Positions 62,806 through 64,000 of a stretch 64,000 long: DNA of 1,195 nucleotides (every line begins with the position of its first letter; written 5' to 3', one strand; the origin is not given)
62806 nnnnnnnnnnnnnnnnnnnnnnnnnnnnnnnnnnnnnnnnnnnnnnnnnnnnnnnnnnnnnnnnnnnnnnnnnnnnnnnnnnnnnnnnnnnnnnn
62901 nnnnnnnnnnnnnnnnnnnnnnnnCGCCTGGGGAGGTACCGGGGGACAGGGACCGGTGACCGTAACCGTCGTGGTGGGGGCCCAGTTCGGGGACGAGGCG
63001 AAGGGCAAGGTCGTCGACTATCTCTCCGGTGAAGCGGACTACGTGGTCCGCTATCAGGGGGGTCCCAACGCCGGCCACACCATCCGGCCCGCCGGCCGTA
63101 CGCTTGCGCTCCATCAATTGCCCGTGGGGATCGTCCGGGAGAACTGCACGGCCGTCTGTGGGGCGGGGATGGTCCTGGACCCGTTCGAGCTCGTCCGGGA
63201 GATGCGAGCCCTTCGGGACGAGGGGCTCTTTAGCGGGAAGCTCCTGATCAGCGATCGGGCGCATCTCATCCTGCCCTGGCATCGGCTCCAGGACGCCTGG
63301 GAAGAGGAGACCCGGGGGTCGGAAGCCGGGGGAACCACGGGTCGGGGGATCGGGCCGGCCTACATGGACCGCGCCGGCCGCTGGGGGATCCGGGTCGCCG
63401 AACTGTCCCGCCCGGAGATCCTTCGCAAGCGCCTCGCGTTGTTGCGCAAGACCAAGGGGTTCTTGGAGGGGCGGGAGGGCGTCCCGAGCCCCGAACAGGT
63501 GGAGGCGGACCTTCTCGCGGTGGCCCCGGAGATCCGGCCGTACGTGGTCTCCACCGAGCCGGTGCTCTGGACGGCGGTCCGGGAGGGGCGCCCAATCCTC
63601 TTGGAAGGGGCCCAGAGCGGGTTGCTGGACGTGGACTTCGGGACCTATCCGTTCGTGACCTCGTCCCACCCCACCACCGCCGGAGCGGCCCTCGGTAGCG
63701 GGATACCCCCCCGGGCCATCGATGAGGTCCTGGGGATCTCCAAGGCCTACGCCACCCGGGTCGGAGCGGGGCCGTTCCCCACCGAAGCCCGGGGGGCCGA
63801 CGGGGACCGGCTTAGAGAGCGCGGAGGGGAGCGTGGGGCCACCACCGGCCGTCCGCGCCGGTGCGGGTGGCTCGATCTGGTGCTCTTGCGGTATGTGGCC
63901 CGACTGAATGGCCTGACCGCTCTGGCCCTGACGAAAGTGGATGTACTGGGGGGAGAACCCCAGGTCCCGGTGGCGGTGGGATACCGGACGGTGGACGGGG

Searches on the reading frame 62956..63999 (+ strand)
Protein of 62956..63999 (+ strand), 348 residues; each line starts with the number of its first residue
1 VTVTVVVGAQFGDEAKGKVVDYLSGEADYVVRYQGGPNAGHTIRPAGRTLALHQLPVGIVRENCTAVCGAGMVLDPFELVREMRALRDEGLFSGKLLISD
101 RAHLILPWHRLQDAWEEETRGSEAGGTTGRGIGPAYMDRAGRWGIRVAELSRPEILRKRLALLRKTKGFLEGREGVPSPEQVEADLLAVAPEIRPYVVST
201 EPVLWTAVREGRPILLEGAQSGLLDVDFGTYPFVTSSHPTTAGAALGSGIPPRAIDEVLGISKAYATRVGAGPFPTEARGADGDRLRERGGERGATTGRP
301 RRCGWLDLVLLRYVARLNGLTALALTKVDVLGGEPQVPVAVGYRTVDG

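Call 26: search_protein_families(library=pfam, proteins=[window:62956-63999:+], max_evalue=0.001)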
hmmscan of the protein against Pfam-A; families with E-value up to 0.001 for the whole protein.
window:62956-63999:+ (348 aa): 1 family
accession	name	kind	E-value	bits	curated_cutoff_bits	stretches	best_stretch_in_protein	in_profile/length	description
PF00709.27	Adenylsucc_synt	-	2.8e-132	441.8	27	1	5-345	1-343/416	Adenylosuccinate synthetase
